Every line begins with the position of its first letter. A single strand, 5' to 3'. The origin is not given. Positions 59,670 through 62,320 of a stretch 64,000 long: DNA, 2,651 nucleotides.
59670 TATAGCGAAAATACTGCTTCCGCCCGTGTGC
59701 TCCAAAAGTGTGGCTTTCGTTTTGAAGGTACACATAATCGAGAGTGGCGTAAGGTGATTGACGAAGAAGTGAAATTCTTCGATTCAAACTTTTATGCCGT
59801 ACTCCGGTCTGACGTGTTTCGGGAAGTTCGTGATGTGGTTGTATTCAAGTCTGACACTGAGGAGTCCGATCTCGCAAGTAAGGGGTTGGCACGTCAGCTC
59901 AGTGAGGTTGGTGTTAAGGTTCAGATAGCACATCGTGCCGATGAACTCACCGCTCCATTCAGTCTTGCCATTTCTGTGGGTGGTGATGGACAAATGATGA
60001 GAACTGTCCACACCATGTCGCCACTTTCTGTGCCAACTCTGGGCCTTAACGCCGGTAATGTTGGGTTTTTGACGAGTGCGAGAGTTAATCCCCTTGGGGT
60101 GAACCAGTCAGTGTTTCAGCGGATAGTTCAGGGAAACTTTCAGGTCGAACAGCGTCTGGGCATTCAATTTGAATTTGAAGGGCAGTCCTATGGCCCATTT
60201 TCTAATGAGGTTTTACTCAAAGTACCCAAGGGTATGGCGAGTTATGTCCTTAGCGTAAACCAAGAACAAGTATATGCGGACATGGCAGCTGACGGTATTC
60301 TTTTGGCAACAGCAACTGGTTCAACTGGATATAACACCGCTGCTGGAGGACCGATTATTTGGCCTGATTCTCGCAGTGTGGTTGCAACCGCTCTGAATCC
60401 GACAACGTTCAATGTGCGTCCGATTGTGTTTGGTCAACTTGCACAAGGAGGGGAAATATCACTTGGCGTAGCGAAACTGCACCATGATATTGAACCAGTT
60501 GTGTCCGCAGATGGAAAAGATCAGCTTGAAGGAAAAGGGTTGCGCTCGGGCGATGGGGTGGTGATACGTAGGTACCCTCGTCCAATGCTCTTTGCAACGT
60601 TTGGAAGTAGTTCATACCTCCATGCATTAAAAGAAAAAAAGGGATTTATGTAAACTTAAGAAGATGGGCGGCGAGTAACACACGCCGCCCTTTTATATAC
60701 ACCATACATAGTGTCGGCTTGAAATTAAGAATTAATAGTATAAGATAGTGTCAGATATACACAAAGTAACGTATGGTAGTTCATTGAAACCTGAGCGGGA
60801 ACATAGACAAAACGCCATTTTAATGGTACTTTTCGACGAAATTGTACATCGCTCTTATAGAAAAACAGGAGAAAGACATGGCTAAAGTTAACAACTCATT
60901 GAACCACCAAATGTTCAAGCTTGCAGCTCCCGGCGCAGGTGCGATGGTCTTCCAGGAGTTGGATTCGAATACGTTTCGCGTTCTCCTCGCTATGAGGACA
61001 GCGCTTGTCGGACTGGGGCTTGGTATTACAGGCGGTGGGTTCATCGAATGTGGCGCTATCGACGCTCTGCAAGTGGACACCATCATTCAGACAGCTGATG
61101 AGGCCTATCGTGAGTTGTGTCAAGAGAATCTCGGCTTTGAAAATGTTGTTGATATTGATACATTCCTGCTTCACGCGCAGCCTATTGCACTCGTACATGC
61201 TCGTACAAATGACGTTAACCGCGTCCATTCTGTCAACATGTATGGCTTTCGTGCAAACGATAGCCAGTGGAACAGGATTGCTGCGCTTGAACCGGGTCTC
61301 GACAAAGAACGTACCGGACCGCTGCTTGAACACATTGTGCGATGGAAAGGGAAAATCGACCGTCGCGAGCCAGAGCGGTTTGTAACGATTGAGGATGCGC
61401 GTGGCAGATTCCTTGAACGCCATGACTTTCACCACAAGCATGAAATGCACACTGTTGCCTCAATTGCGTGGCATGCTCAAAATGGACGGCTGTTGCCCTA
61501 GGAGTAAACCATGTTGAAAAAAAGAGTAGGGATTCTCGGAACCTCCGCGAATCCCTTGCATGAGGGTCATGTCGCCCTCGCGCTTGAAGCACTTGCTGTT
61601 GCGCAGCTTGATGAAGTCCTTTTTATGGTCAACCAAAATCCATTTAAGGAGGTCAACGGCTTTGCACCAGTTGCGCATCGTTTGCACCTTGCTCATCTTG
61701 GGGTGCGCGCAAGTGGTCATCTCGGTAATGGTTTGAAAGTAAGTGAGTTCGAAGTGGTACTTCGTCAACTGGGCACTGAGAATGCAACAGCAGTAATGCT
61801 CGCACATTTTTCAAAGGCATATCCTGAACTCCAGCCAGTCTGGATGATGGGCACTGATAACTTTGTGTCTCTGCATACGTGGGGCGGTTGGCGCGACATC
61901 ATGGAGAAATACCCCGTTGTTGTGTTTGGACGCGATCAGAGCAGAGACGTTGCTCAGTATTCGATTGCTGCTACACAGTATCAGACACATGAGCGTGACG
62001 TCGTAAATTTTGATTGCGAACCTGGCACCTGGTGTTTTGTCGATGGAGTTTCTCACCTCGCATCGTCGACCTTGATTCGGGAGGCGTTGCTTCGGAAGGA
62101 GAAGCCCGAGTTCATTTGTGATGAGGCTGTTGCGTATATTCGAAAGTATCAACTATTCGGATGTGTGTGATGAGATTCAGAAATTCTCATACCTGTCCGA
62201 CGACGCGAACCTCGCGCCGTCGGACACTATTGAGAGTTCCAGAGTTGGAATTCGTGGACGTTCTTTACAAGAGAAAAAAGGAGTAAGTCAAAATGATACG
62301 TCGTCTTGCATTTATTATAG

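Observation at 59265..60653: GNAT acetyltransferase fused to NAD kinase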

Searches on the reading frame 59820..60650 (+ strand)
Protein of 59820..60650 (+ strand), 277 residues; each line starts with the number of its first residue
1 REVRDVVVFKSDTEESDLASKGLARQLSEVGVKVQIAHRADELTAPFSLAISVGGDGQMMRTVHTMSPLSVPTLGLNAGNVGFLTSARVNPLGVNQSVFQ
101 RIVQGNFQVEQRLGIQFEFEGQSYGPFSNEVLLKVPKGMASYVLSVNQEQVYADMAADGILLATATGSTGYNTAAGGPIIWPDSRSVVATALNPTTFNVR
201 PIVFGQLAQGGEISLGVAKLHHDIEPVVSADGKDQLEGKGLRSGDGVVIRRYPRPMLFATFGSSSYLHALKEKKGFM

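Call 27: search_solved_structures(query=window:59820-60650:+, max_evalue=0.001, show_alignments=2)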
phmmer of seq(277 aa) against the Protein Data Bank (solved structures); distinct sequences matched with E-value up to 0.001: 21.
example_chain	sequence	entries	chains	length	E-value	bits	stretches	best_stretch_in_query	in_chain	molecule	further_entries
7mh7_A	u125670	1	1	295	1.7e-21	80.5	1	48-257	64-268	NAD kinase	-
7qvs_A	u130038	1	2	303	1.8e-21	80.4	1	48-257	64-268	NAD kinase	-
1y3h_A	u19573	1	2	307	4.1e-21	79.2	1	26-207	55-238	Inorganic polyphosphate/ATP-NAD kinase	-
1u0r_A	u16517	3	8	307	4.1e-21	79.2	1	26-207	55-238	Inorganic polyphosphate/ATP-NAD kinase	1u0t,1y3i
2an1_A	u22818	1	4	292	8.8e-20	74.8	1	42-275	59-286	putative kinase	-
4hao_A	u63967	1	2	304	9.1e-20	74.8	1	46-275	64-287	Probable inorganic polyphosphate/ATP-NAD kinase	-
1suw_A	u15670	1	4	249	8.6e-15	58.5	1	20-206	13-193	Probable inorganic polyphosphate/ATP-NAD kinase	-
1z0s_A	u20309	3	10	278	1.1e-14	58.2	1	9-206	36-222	Probable inorganic polyphosphate/ATP-NAD kinase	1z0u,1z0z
1yt5_A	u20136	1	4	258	3.3e-14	56.6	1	42-204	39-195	inorganic polyphosphate/ATP-NAD kinase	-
9cr4_A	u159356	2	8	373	3e-11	46.9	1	128-259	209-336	NAD kinase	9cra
3pfn_A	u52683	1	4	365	4.5e-11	46.3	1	128-258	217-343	NAD kinase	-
8kgc_A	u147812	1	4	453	9.2e-11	45.3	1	128-258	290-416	NAD kinase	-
9cr3_A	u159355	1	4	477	1.1e-10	45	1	128-258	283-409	NAD kinase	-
3afo_A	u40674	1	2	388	9.6e-10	41.9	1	47-217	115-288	NADH kinase POS5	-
5eji_A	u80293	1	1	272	5.3e-05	26.4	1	48-192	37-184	NAD kinase 1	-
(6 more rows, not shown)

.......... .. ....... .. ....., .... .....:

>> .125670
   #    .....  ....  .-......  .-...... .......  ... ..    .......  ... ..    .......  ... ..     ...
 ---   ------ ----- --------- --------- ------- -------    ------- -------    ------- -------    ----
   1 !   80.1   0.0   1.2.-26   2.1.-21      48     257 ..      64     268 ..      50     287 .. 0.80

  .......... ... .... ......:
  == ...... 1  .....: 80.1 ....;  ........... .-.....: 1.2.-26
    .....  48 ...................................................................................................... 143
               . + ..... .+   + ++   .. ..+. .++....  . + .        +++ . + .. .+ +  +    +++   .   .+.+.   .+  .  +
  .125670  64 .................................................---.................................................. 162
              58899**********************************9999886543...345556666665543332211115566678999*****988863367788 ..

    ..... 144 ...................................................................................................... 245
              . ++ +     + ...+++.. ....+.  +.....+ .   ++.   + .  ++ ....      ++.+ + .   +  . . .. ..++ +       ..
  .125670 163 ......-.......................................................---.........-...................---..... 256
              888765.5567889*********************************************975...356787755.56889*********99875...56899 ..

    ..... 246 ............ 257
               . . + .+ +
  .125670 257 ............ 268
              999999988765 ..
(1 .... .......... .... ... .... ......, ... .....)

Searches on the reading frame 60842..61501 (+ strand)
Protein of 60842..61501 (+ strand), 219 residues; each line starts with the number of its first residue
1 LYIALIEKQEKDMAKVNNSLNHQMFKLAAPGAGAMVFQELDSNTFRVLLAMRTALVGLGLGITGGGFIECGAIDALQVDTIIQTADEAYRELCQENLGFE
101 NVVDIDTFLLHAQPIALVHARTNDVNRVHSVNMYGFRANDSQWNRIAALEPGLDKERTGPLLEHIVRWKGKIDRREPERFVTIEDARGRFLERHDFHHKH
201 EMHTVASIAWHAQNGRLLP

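Call 3: search_protein_families(library=pfam, proteins=[window:60842-61501:+], max_evalue=0.01)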
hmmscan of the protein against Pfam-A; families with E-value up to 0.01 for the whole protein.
window:60842-61501:+ (219 aa): 0 families

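Call 55: search_protein_families(library=ncbifam, proteins=[window:60911-61501:+], max_evalue=0.01)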
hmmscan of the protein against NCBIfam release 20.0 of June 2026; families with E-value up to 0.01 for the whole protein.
window:60911-61501:+ (196 aa): 0 families

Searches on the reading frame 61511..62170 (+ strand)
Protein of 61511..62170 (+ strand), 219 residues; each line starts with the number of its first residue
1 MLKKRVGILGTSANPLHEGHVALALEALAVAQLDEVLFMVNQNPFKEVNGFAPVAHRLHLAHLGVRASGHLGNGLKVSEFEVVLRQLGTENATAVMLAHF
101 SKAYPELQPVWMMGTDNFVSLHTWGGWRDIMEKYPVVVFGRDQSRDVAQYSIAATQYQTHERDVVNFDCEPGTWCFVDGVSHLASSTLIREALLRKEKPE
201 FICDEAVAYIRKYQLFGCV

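Call 3: search_protein_families(library=pfam, proteins=[window:61511-62170:+], max_evalue=0.01)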
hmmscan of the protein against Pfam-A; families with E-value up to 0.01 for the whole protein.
window:61511-62170:+ (219 aa): 1 family
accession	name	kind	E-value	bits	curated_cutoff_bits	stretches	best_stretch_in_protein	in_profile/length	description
PF01467.32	CTP_transf_like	-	3.3e-12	47.2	21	1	9-191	2-132/133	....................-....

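Call 55: search_protein_families(library=ncbifam, proteins=[window:61511-62170:+], max_evalue=0.01)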
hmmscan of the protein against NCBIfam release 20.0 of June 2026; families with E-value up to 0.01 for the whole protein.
window:61511-62170:+ (219 aa): 11 families
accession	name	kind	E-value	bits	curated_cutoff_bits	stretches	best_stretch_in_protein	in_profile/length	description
NF000843.0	PRK00071.2-2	equivalog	2.7e-39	134.9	240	1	3-195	11-199/212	nicotinate-nucleotide adenylyltransferase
TIGR00482.1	TIGR00482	equivalog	4.7e-28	98.5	112.45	1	8-215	1-193/194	nicotinate (nicotinamide) nucleotide adenylyltransferase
NF000845.0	PRK00071.2-4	equivalog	7.9e-28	97.2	210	1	5-192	9-192/197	nicotinate-nucleotide adenylyltransferase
NF000846.0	PRK00071.2-5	equivalog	1.1e-20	74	329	1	5-191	20-202/210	nicotinate-nucleotide adenylyltransferase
NF005519.0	PRK07152.1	equivalog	1e-18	67.4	315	1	4-150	1-141/361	nicotinate-nucleotide adenylyltransferase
NF005410.0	PRK06973.1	equivalog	1.9e-18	66.6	214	1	3-194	21-210/243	nicotinate-nucleotide adenylyltransferase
NF000840.1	PRK00071.1-3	equivalog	9.3e-18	64.4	150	1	3-216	5-198/201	nicotinate-nucleotide adenylyltransferase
NF000841.0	PRK00071.1-4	equivalog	2.8e-16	59.9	197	1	3-154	6-151/194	nicotinate-nucleotide adenylyltransferase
NF000839.0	PRK00071.1-1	equivalog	5.4e-16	59.2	187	1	6-217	8-216/219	nicotinate-nucleotide adenylyltransferase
NF000842.0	PRK00071.2-1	equivalog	3.1e-07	30.2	167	1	4-167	2-151/191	nicotinate-nucleotide adenylyltransferase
TIGR00125.1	cyt_tran_rel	domain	0.0013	18.9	27.7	1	6-59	1-54/65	adenylyltransferase/cytidyltransferase family protein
